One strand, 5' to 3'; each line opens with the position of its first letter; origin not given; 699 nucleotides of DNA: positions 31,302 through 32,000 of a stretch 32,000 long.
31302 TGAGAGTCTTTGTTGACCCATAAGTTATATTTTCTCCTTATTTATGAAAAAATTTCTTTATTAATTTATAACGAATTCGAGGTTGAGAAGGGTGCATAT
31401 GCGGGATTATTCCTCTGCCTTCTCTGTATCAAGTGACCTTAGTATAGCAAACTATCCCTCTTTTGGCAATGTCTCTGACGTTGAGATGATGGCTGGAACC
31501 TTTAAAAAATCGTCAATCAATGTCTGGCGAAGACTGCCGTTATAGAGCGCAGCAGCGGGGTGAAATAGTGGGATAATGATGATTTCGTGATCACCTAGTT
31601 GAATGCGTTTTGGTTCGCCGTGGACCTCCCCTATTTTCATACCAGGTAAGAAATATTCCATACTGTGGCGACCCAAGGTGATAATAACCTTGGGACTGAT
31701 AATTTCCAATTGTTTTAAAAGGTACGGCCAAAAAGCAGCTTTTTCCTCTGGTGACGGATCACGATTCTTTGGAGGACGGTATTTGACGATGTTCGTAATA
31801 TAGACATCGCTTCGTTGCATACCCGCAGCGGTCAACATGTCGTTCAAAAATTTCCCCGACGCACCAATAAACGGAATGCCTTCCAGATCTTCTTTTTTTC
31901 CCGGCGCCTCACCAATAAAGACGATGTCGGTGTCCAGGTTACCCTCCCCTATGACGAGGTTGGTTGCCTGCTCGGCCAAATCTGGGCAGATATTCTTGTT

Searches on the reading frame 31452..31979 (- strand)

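Call 84: search_protein_families(library=pfam, proteins=[window:31452-31979:-], max_evalue=0.001)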
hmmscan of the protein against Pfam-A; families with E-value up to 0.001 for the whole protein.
window:31452-31979:- (175 aa): 1 family
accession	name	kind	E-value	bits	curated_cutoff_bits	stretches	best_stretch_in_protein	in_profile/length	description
PF03167.25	UDG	-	1.3e-35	122.9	24.3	1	11-152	2-130/141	Uracil DNA glycosylase superfamily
